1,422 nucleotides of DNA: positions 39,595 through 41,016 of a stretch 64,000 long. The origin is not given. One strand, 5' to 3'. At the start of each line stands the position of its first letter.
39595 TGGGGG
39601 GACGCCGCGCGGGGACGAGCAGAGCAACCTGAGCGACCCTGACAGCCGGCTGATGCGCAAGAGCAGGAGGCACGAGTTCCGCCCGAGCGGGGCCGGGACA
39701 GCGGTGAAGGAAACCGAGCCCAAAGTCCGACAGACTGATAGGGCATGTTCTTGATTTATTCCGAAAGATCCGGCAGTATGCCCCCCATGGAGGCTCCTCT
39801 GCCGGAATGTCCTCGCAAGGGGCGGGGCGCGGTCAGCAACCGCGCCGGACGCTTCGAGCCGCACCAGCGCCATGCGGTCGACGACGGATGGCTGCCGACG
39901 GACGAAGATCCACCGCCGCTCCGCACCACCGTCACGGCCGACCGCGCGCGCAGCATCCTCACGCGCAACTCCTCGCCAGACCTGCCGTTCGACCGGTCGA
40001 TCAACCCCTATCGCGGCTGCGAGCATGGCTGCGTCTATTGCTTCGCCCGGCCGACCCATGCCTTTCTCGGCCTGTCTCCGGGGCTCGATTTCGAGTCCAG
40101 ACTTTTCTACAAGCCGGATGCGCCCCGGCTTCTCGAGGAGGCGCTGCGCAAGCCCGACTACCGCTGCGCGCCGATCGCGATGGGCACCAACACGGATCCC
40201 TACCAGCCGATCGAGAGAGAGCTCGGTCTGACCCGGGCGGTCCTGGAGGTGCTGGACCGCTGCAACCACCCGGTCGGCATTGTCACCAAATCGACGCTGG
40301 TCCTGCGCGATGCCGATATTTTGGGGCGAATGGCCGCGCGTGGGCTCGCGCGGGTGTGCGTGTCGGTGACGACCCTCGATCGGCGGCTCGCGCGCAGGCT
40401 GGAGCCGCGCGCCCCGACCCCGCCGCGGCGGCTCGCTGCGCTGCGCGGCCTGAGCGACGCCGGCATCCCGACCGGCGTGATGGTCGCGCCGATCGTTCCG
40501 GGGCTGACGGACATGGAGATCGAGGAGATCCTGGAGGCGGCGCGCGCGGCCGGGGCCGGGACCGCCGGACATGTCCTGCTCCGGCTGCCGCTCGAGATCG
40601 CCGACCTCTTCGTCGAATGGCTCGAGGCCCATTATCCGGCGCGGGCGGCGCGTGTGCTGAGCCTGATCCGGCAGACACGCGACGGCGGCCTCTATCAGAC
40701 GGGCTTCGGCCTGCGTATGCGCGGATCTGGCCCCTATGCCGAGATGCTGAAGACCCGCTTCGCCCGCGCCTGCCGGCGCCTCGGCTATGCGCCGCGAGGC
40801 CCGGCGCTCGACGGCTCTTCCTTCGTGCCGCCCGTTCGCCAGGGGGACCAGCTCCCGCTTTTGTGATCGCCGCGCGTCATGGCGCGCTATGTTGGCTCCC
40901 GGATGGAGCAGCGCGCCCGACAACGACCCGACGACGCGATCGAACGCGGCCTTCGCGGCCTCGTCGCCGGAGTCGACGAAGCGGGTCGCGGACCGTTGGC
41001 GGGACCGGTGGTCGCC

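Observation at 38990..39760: Low-GC block with two Shine-Dalgarno-preceded small ORFs next to an IS1182-family transposase relic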

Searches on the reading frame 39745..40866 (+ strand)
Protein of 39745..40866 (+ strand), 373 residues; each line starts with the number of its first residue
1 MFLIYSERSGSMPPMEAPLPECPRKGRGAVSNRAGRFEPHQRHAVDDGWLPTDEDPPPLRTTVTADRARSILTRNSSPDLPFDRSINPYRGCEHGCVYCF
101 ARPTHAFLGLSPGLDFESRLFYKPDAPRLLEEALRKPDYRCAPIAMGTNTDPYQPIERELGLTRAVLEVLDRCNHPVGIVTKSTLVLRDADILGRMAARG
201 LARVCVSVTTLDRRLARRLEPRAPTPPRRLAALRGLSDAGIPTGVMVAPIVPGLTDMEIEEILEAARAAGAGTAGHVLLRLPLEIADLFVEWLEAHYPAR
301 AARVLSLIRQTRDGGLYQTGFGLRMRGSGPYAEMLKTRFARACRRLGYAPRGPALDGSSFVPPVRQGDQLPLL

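Call 6: search_protein_families(library=pfam, proteins=[window:39745-40866:+], max_evalue=1)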
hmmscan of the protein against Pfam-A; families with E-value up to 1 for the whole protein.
window:39745-40866:+ (373 aa): 3 families
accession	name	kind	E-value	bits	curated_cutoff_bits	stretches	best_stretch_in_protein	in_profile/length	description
PF04055.27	Radical_SAM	-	8.1e-19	68.8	29.5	1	86-265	1-165/166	Radical SAM superfamily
PF19771.4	DUF6257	-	0.074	13.3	26.2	1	192-221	21-49/61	Family of unknown function (DUF6257)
PF08902.16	DUF1848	-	0.23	11.7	30.5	0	86-101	247-262/262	Domain of unknown function (DUF1848)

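Call 8: find_related_loci(query=window:39778-40866:+, collection=genome_contigs, flank=6000)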
Query window:39778-40866:+ (362 aa) in genome_contigs; peptide patterns used: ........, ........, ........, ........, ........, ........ (x = any residue, [..] = any of these).
599 stretches matched a pattern (row limit reached: there are more); 591 encode a relative of the query (tblastn E <= 1e-3); the best 80 are kept; 80 distinct loci.
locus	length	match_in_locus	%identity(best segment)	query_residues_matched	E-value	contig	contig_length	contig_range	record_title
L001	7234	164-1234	70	4-362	2e-165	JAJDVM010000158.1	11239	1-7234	MAG: Defluviicoccus sp. isolate jk18x22bins.41 k141_22408, whole genome shotgun sequence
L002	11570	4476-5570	65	4-362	6e-151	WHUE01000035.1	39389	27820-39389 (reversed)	MAG: Alphaproteobacteria bacterium isolate Dino_bin58 NODE_35_length_39389_cov_10.756318, whole genome shotgun sequence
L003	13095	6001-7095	64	2-362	2e-149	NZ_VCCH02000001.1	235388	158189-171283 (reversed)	Mycobacterium sp. KBS0706 1, whole genome shotgun sequence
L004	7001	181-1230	64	13-362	2e-144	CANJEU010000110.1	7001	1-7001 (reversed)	MAG: Candidatus Marinimicrobia bacterium isolate RH-23may17-1018 genome assembly, contig: RH-23may17-C90716, whole genom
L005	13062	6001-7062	63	8-362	3e-143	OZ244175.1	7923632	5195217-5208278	MAG: Hoeflea sp. isolate b91fc3f4-b724-4702-9b56-207046c8be30 genome assembly, chromosome: 1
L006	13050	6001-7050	67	13-362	2e-142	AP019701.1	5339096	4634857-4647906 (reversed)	Stella sp. ATCC 35155 DNA, complete genome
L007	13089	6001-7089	62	8-362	7e-141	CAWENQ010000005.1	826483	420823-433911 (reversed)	MAG: uncultured Alphaproteobacteria bacterium isolate MFD02360.bin.1.49 genome assembly, contig: contig_169, whole genom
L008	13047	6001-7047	63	13-362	1e-140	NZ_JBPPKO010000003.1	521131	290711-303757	Tepidicaulis sp. LMO-SS28 SS.TM.28_ctg003_LMO-SS28, whole genome shotgun sequence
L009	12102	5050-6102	62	13-362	2e-140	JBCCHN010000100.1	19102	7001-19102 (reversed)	MAG: Pseudomonadota bacterium isolate P01_B01_bin.68 k141_1684450_length_19102_cov_31.5330, whole genome shotgun sequenc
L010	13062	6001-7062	62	8-362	3e-140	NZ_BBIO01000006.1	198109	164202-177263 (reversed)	Tepidicaulis marinus strain MA2, whole genome shotgun sequence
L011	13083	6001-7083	60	1-362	1e-140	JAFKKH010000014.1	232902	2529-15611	MAG: Hyphomicrobiales bacterium isolate SCN18_25_1_16_R2_B_62_30 SCN18_25_1_16_R2_B_scaffold_100, whole genome shotgun s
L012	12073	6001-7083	61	1-362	6e-139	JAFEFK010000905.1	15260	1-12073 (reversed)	MAG: Proteobacteria bacterium isolate SZAS LIN-21 LIN-124__905__length-15260, whole genome shotgun sequence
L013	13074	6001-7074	61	8-362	6e-139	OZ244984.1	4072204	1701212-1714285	MAG: Alphaproteobacteria bacterium isolate 9a5624f5-a025-4a89-bde3-c545e18644cc genome assembly, chromosome: 1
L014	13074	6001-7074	61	12-362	2e-138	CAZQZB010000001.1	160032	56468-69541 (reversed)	MAG TPA_asm: uncultured Thalassospiraceae bacterium isolate SRP092902_co1_171 genome assembly, contig: NODE_36_length_16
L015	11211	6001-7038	62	13-358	7e-138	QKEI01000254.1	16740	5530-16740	MAG: Candidatus Muproteobacteria bacterium isolate SZUA-472 scaffold_9753, whole genome shotgun sequence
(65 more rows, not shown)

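Call 11: find_encoding_contigs(protein=window:39745-40866:+, flank=3000, max_places=6)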
Protein window:39745-40866:+ (373 aa): no gene with exactly this product is on record in the collection.

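Call 21: search_protein_families(library=ncbifam, proteins=[window:39778-40866:+], max_evalue=0.1)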
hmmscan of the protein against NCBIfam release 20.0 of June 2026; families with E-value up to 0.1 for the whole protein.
window:39778-40866:+ (362 aa): 5 families
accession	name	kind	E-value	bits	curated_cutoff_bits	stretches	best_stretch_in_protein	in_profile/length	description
NF033668.1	rSAM_PA0069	hypoth_equivalog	2.7e-153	510.1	360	1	14-362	1-348/348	PA0069 family radical SAM protein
NF038135.1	rSAM_Rv2578c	equivalog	1.1e-65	221.7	430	1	51-297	39-289/317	Rv2578c family radical SAM protein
NF038136.1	rSAM_Rv_intein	exception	1e-59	202.9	700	2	88-293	335-542/574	intein-containing Rv2578c family radical SAM protein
TIGR04470.1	rSAM_mob_pairB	equivalog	3.5e-26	92.2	410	1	58-248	7-184/285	radical SAM mobile pair protein B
TIGR02666.1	moaA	equivalog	0.052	12.5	284.05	0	182-257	107-182/336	GTP 3',8-cyclase MoaA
